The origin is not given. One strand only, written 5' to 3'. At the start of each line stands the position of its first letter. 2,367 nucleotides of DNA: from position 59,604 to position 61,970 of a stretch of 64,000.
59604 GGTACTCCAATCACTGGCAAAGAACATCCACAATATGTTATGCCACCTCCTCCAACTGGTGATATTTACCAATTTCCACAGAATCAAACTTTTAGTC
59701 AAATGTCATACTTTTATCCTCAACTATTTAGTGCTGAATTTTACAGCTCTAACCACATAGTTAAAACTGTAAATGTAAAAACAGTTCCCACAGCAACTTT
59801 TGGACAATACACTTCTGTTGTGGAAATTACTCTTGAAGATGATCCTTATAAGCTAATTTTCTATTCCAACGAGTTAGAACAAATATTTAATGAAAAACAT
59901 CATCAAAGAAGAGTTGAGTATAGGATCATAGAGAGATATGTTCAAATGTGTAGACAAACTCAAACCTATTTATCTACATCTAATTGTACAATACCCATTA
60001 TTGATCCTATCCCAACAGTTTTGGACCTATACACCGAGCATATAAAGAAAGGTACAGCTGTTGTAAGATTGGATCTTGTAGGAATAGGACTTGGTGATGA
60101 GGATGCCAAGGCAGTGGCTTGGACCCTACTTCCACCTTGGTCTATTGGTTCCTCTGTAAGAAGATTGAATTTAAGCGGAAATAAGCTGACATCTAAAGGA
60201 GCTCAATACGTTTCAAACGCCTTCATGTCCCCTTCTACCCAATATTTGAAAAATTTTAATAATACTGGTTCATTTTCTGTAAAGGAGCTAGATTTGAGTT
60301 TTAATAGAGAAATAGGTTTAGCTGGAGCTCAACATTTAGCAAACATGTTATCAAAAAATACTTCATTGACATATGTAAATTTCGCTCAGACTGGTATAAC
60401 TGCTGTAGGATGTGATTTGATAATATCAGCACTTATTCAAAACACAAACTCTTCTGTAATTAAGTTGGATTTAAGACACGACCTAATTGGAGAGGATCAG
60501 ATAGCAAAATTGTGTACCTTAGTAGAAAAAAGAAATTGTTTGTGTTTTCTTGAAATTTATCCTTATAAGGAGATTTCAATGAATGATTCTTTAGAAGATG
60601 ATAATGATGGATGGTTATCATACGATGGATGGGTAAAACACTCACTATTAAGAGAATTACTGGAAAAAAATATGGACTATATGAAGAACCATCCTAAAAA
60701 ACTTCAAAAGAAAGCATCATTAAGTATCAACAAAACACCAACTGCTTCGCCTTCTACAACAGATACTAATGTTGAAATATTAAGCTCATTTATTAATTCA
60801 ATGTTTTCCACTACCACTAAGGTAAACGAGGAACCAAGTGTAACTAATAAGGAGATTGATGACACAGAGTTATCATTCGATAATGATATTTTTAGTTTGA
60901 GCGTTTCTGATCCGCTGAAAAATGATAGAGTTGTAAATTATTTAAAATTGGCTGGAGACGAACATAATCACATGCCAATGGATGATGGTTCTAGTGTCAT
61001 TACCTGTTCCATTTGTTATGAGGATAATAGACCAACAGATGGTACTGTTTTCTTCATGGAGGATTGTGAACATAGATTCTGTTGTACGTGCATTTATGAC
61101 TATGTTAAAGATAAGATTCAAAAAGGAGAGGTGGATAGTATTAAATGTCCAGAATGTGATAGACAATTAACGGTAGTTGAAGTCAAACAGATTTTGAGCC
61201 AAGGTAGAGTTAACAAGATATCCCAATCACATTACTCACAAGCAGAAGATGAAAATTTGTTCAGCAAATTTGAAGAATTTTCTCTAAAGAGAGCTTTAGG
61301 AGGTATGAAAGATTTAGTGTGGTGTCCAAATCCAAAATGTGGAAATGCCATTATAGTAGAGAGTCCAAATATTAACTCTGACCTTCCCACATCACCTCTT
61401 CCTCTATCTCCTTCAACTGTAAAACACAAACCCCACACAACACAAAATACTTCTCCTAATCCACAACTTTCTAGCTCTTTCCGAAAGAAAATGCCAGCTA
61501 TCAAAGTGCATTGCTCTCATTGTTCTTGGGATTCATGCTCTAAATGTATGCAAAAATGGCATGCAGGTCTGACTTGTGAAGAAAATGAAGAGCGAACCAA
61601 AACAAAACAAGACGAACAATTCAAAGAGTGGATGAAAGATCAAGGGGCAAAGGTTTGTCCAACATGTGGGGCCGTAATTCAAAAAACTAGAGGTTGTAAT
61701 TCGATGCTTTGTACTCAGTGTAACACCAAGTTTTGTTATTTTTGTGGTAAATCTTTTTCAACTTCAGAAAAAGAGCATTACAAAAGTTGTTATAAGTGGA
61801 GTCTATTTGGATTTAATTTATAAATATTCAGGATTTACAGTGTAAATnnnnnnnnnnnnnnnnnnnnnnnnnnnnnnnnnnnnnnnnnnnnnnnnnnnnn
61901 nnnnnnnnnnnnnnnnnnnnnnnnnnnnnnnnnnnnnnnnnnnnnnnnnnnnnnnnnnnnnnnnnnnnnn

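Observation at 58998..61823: N-myristoylatable LRR-RBR E3 ubiquitin ligase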

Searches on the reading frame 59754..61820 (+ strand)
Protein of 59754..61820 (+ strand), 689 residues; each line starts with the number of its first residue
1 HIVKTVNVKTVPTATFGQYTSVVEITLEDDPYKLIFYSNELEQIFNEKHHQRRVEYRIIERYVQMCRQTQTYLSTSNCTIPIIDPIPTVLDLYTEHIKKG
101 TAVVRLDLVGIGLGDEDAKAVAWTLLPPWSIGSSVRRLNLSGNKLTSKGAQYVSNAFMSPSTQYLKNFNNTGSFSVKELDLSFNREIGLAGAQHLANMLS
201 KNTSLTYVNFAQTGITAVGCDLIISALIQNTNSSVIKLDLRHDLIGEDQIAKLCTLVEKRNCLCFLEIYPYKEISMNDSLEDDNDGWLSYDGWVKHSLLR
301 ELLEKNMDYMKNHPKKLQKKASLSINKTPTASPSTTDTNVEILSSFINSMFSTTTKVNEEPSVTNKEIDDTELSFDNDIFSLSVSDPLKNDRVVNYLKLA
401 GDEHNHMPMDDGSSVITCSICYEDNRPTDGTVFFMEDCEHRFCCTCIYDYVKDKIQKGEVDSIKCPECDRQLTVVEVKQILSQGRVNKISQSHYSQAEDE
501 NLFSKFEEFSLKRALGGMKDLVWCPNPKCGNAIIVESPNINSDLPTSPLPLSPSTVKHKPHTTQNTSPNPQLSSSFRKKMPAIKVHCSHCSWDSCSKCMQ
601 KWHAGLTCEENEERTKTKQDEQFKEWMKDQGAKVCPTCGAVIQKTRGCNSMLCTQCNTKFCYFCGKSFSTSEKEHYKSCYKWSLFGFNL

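Call 21: predict_structure(alignment_id=A2)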
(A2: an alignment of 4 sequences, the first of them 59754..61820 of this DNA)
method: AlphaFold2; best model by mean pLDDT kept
length: 689 residues; sequences in the alignment: 4
mean_pLDDT: 50.4   pTM: 0.38
mean pLDDT of the five models: 50.4, 45.2, 41.9, 39.9, 37.8
residues with pLDDT >= 90: 2; 70-90: 144; 50-70: 174; < 50: 369
segments of 3 or more residues with pLDDT < 50: 1-3, 28-30, 44-49, 65-89, 91-104, 126-134, 160-174, 262-297, 309-311, 313-415, 425-430, 487-500, 511-618, 646-648, 679-689
pLDDT, mean of each block of 10 residues (from residue 1): 58 59 59 62 49 53 49 36 45 43 55 72 52 58 83 72 37 60 86 88 78 83 85 72 63 70 44 32 31 42 52 43 31 24 28 23 23 22 21 20 22 47 48 64 75 75 76 71 55 41 61 41 38 32 25 24 23 25 33 42 43 49 51 69 56 76 70 57 27
secondary structure, 60 per line:
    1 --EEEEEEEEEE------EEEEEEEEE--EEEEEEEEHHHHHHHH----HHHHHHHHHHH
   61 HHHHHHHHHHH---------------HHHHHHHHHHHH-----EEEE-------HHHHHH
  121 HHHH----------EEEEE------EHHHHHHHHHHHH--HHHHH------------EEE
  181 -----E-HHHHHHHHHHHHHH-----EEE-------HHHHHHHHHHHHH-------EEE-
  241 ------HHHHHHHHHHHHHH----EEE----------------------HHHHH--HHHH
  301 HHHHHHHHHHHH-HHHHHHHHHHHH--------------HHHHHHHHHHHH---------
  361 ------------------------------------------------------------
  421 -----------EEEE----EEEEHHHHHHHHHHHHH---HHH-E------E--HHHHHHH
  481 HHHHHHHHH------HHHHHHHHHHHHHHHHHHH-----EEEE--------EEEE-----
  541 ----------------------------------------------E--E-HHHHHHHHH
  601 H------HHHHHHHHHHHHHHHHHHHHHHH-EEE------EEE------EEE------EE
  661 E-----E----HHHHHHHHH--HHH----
elements in order (helices of 4 or more, strands of 3 or more residues): E3-12 E19-27 E30-37 H38-45 H50-71 H87-98 E104-107 H115-124 E135-139 H147-158 H161-165 E178-180 H188-201 E207-209 H217-229 E237-239 H247-260 E265-267 H290-294 H297-312 H314-325 H340-351 E432-435 E440-443 H444-456 H474-489 H496-514 E520-523 E532-535 H592-601 H608-630 E632-634 E641-643 E650-652 E659-661 H672-680

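Call 22: search_protein_representatives(alignment_id=A2)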
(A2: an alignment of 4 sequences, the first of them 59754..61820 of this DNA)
Query: 4 sequences, 714 profile positions. Proteins with E-value up to 0.001 (for the whole library): 11394; up to 1e-10: 1237; up to 1e-30: 22. The best 150 are listed.
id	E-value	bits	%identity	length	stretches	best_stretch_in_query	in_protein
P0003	0.0e+00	1471.0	-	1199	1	1-714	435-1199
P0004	0.0e+00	1196.2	-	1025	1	1-714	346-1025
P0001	0.0e+00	1086.5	-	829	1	1-553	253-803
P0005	5.3e-130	451.2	-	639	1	83-714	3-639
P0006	4.0e-99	349.1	-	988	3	79-319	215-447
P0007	8.7e-93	328.1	-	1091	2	70-567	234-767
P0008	4.8e-56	206.7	-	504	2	175-535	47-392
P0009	4.2e-50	187.0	-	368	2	423-582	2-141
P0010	2.2e-49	184.7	-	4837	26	165-259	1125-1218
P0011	2.7e-43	164.5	-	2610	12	122-277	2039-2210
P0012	1.7e-42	161.9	-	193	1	518-714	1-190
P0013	2.7e-41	157.9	-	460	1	292-692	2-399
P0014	6.0e-41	156.8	-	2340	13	103-256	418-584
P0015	2.9e-39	151.2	-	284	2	383-539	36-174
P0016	1.3e-38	149.1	-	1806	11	97-268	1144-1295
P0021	4.5e-32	127.4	-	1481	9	609-695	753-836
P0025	1.1e-29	119.6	-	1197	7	102-333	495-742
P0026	2.9e-29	118.2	-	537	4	610-697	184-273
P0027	4.5e-29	117.5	-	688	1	408-693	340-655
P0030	7.2e-28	113.5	-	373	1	347-625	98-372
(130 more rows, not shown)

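Call 23: search_protein_families(library=pfam, proteins=[P0005, P0006, P0007, P0008, P0013, P0021, P0025, P0026, P0027, P0030], max_evalue=0.001)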
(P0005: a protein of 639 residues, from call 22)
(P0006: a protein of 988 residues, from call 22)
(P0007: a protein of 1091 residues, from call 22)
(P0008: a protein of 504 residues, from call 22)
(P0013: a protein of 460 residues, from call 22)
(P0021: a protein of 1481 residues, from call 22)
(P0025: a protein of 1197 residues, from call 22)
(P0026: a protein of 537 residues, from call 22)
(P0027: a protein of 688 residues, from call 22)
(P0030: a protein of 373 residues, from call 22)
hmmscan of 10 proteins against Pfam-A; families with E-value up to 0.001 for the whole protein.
P0005 (639 aa): 8 families
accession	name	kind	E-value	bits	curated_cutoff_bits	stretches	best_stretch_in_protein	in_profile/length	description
PF01485.27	IBR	-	2.4e-15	56.8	24.3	2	430-556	1-65/65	IBR domain, a half RING-finger domain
PF22191.2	IBR_1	-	1.6e-12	47.5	27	1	580-621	2-43/47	IBR domain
PF13516.12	LRR_6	-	2.3e-09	37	23.4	0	104-125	2-23/24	Leucine Rich repeat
PF00560.39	LRR_1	-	6.8e-08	31.6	20.6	0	51-70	2-21/23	Leucine Rich Repeat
PF12799.13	LRR_4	-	3e-05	24.6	27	0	51-89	3-36/44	Leucine Rich repeats (2 copies)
PF13639.12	zf-RING_2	-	0.00047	20.8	27.3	1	340-387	2-41/44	Ring finger domain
PF13923.12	zf-C3HC4_2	-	0.00078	19.6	27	1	340-371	1-30/40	Zinc finger, C3HC4 type (RING finger)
PF24048.1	LRR_NXF1-5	-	0.00087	19.3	30.5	0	52-104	57-107/142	NXF1/2/3/5 leucine-rich repeat domain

P0006 (988 aa): 7 families
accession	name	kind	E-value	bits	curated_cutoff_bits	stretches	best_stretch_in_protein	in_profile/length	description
PF01485.27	IBR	-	3.5e-10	40.2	24.3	1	911-958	4-57/65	IBR domain, a half RING-finger domain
PF13516.12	LRR_6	-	2.1e-07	30.9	23.4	0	308-328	5-24/24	Leucine Rich repeat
PF22191.2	IBR_1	-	5.2e-07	29.9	27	1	924-958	3-37/47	IBR domain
PF22605.2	IBR_2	-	2e-05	25.1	27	1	924-958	5-41/49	IBR domain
PF14634.12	zf-RING_5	-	0.0003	21.1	27.9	1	604-655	1-43/43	zinc-RING finger domain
PF00097.31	zf-C3HC4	-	0.00045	20.4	21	1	605-653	1-40/40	Zinc finger, C3HC4 type (RING finger)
PF13639.12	zf-RING_2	-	0.00082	20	27.3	1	604-654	2-44/44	Ring finger domain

P0007 (1091 aa): 5 families
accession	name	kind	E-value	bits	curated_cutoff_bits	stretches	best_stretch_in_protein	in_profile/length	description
PF01485.27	IBR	-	2.9e-15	56.5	24.3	3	1025-1064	13-57/65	IBR domain, a half RING-finger domain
PF22191.2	IBR_1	-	4.8e-12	46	27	1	1029-1064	2-37/47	IBR domain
PF13516.12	LRR_6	-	3.3e-09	36.5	23.4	0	352-372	3-23/24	Leucine Rich repeat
PF22605.2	IBR_2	-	2.7e-05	24.7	27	1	1030-1063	5-40/49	IBR domain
PF13639.12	zf-RING_2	-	0.00017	22.3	27.3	1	620-670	2-44/44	Ring finger domain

P0008 (504 aa): 6 families
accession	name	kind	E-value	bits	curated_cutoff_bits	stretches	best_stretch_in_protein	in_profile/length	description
PF01485.27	IBR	-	4.4e-21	75.2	24.3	2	361-423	1-65/65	IBR domain, a half RING-finger domain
PF22191.2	IBR_1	-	2.4e-15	56.6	27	1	447-489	2-44/47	IBR domain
PF13516.12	LRR_6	-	8.1e-06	26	23.4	0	70-89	1-20/24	Leucine Rich repeat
PF13639.12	zf-RING_2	-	0.00015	22.4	27.3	1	291-339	2-42/44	Ring finger domain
PF00097.31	zf-C3HC4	-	0.0002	21.6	21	1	292-329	1-32/40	Zinc finger, C3HC4 type (RING finger)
PF22605.2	IBR_2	-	0.0003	21.3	27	1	448-482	5-41/49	IBR domain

P0013 (460 aa): 6 families
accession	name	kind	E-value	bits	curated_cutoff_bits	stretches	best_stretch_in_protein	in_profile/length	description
PF01485.27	IBR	-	7e-15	55.3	24.3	2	224-343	1-65/65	IBR domain, a half RING-finger domain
PF22191.2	IBR_1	-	5e-09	36.3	27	1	365-399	4-38/47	IBR domain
PF22605.2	IBR_2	-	4.7e-08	33.5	27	1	365-399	6-42/49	IBR domain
PF24921.1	RING_XB3-XBAT31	-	5.2e-05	23.6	50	1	152-204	2-54/57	E3 ubiquitin-protein ligase XB3/XBAT31 RING finger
PF00097.31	zf-C3HC4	-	0.0001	22.5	21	1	152-201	1-40/40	Zinc finger, C3HC4 type (RING finger)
PF14634.12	zf-RING_5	-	0.00027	21.3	27.9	1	151-203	1-43/43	zinc-RING finger domain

P0021 (1481 aa): 10 families
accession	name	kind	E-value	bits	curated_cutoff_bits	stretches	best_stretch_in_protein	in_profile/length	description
PF22191.2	IBR_1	-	7.6e-36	122.2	27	4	799-835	4-40/47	IBR domain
PF01485.27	IBR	-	3.8e-33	113.8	24.3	3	1129-1163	18-57/65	IBR domain, a half RING-finger domain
PF22605.2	IBR_2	-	2.2e-16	60.2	27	3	794-832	1-41/49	IBR domain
PF00097.31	zf-C3HC4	-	2.3e-16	59.8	21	3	433-485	1-40/40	Zinc finger, C3HC4 type (RING finger)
PF14634.12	zf-RING_5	-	1e-13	51.4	27.9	3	433-486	2-42/43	zinc-RING finger domain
PF13923.12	zf-C3HC4_2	-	1.5e-13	50.8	27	3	92-127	1-34/40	Zinc finger, C3HC4 type (RING finger)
PF13445.12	zf-RING_UBOX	-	1e-11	45.1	25.2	3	93-123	1-28/39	RING-type zinc-finger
PF13639.12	zf-RING_2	-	1.9e-10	41.3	27.3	3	93-128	3-38/44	Ring finger domain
PF24921.1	RING_XB3-XBAT31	-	2.6e-05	24.6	50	1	433-489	2-55/57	E3 ubiquitin-protein ligase XB3/XBAT31 RING finger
PF17123.11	zf-RING_11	-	8.2e-05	22.7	27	0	93-120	2-29/29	RING-like zinc finger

P0025 (1197 aa): 7 families
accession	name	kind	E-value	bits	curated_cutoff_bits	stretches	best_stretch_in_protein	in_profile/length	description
PF13516.12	LRR_6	-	1.6e-121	387.3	23.4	14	242-265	1-24/24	Leucine Rich repeat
PF00560.39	LRR_1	-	4e-31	100.8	20.6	0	330-345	2-17/23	Leucine Rich Repeat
PF12799.13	LRR_4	-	2.3e-29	101.2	27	1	76-118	1-38/44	Leucine Rich repeats (2 copies)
PF13855.12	LRR_8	-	2e-13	50.3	27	0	50-116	3-61/61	Leucine rich repeat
PF14174.11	YycC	-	2.6e-12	47.1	27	0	532-547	4-19/51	YycC-like protein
PF08032.17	SpoU_sub_bind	-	3.1e-07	31.1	22.8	0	176-215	4-43/76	RNA 2'-O ribose methyltransferase substrate binding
PF23598.1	LRR_14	-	5.1e-06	25.9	40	0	516-612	108-195/353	Leucine-rich repeat region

P0026 (537 aa): 8 families
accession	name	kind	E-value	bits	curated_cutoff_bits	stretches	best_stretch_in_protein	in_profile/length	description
PF01485.27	IBR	-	1e-39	134.8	24.3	4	145-207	3-65/65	IBR domain, a half RING-finger domain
PF22191.2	IBR_1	-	4.9e-25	87.6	27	2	233-272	2-42/47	IBR domain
PF00097.31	zf-C3HC4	-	1.4e-09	38.1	21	2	333-378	1-38/40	Zinc finger, C3HC4 type (RING finger)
PF13445.12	zf-RING_UBOX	-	3.8e-08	33.6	25.2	2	333-378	1-39/39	RING-type zinc-finger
PF22605.2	IBR_2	-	8.5e-07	29.5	27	2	495-530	8-46/49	IBR domain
PF13639.12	zf-RING_2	-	7.7e-05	23.3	27.3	0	333-378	3-41/44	Ring finger domain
PF13923.12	zf-C3HC4_2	-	0.0002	21.5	27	0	332-363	1-30/40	Zinc finger, C3HC4 type (RING finger)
PF24921.1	RING_XB3-XBAT31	-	0.0009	19.7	50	0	333-378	2-49/57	E3 ubiquitin-protein ligase XB3/XBAT31 RING finger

P0027 (688 aa): 4 families
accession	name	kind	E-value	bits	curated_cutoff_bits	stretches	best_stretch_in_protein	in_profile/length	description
PF05773.27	RWD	-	4.9e-13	49.7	22.8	1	30-217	4-109/112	RWD domain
PF01485.27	IBR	-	5e-13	49.3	24.3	2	610-659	9-60/65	IBR domain, a half RING-finger domain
PF22191.2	IBR_1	-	1.1e-12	48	27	1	617-656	1-40/47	IBR domain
PF22605.2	IBR_2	-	8.6e-08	32.7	27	1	619-657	5-45/49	IBR domain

P0030 (373 aa): 3 families
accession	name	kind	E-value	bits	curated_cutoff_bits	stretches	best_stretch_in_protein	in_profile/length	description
PF00097.31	zf-C3HC4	-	1.9e-05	24.9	21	1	175-221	1-38/40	Zinc finger, C3HC4 type (RING finger)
PF01485.27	IBR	-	2.9e-05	24.5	24.3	1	267-373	2-58/65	IBR domain, a half RING-finger domain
PF13639.12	zf-RING_2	-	0.00024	21.7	27.3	1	174-209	2-37/44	Ring finger domain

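Call 24: list_cluster_members(proteins=[P0005, P0006, P0007, P0008, P0013, P0021, P0025, P0026, P0027, P0003])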
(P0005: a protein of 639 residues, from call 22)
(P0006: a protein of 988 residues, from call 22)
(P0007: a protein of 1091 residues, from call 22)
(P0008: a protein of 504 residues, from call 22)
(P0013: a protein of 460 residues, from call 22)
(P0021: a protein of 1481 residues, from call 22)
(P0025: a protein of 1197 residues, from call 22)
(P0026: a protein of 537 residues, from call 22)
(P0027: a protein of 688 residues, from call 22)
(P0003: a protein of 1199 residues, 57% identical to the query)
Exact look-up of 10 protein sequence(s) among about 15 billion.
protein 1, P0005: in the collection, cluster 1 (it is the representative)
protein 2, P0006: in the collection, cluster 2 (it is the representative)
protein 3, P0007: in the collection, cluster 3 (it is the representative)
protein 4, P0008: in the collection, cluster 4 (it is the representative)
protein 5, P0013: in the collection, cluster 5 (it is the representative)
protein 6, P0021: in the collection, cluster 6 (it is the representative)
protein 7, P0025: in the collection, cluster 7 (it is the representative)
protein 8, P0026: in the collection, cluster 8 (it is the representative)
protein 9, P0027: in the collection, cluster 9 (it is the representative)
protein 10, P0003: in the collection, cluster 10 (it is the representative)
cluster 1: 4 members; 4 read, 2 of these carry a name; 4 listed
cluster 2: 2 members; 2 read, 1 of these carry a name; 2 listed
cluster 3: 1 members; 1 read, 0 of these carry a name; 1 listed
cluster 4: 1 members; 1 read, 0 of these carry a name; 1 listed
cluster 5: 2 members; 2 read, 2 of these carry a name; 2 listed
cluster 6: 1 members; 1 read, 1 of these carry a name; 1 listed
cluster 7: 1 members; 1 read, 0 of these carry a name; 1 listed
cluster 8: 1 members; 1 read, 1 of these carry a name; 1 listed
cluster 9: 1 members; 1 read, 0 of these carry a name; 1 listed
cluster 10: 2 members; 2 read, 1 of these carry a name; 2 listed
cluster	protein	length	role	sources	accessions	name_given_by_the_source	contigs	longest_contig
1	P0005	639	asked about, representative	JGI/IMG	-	hypothetical protein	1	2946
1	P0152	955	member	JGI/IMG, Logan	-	hypothetical protein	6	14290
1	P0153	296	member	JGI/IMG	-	-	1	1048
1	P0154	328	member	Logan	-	-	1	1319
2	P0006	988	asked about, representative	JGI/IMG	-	-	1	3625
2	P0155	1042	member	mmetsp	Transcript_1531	Transcript_1531/g.5249 ORF Transcript_1531/g.5249 Transcript_1531/m.5249 type:complete ...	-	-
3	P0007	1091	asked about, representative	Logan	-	-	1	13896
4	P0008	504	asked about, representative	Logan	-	-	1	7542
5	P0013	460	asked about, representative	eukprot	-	CAMPEP_0117423002 /NCGR_PEP_ID=MMETSP0758-20121206/3738_1 /TAXON_ID=63605 ...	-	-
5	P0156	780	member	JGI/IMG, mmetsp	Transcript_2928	Transcript_2928/g.4257 ORF Transcript_2928/g.4257 Transcript_2928/m.4257 type:complete ...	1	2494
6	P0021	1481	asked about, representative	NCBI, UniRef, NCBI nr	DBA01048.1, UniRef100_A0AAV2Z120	TPA: hypothetical protein N0F65_002658 [Lagenidium giganteum] | RBR-type E3 ubiquitin transferase n=1 Tax=Lagenidium giganteum TaxID=4803 ...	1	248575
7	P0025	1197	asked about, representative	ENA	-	-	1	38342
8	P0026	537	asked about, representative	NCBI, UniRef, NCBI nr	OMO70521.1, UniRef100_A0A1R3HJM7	Zinc finger, RING-type [Corchorus capsularis] | RBR-type E3 ubiquitin transferase n=1 Tax=Corchorus capsularis TaxID=210143 ...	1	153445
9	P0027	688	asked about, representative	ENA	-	-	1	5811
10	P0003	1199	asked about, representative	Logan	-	-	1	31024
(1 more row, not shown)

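Call 28: find_encoding_contigs(protein=P0007, flank=8000, max_places=3)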
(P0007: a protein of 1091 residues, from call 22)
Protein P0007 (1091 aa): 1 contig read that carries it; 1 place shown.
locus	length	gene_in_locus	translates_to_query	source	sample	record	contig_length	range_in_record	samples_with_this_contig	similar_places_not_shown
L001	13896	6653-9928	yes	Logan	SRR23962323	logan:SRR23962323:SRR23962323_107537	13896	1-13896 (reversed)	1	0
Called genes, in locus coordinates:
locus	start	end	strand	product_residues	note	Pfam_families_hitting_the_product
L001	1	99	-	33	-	?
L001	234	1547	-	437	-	PF01979:Amidohydro_1, PF07969:Amidohydro_3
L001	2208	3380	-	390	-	PF00682:HMGL-like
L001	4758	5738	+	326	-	PF13850:ERGIC_N, PF07970:COPIIcoated_ERV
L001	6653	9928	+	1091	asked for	PF13516:LRR_6 (faint), PF01485:IBR (faint), PF22191:IBR_1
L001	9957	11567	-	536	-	PF13181:TPR_8 (faint), PF00515:TPR_1 (faint), PF07719:TPR_2 (faint), PF16669:TTC5_OB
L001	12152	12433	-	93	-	PF01722:BolA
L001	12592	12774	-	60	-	-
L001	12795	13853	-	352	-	PF03878:YIF1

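Call 29: find_encoding_contigs(protein=P0152, flank=8000, max_places=3)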
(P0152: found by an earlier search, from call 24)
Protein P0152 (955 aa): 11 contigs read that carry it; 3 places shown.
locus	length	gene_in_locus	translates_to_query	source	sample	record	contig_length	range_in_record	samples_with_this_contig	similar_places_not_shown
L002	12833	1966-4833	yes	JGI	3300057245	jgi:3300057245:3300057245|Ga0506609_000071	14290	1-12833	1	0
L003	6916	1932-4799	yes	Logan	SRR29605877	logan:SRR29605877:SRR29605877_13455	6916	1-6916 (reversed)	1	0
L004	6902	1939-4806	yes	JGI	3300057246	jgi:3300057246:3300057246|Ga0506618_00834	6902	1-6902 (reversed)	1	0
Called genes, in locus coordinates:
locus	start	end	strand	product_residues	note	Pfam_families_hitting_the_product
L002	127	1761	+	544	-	PF13405:EF-hand_6 (faint), PF13499:EF-hand_7 (faint), PF04960:Glutaminase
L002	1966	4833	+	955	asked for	PF27087:LRR_TMOD-LMOD (weak), PF00560:LRR_1 (faint), PF13516:LRR_6 (faint), PF01485:IBR, PF22191:IBR_1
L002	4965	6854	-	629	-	PF04564:U-box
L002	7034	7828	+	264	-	PF23383:Beta-prop_IFT140_1st (faint), PF25171:Beta-prop_WDR36-Utp21_1st (faint), PF25174:Beta-prop_THOC3, PF24807:WD40_CDC20-Fz, PF24814:WD40_Prp19 (weak), PF24817:WD40_WDHD1_1st (weak), PF25175:Beta-prop_WDR5 (weak), PF00400:WD40 (weak), +6 more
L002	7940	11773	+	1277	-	-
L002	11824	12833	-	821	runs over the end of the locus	?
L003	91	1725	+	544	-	PF13405:EF-hand_6 (faint), PF13499:EF-hand_7 (faint), PF04960:Glutaminase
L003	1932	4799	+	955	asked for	PF27087:LRR_TMOD-LMOD (weak), PF00560:LRR_1 (faint), PF13516:LRR_6 (faint), PF01485:IBR, PF22191:IBR_1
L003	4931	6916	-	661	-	?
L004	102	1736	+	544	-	PF13405:EF-hand_6 (faint), PF13499:EF-hand_7 (faint), PF04960:Glutaminase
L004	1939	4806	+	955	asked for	PF27087:LRR_TMOD-LMOD (weak), PF00560:LRR_1 (faint), PF13516:LRR_6 (faint), PF01485:IBR, PF22191:IBR_1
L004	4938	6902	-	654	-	?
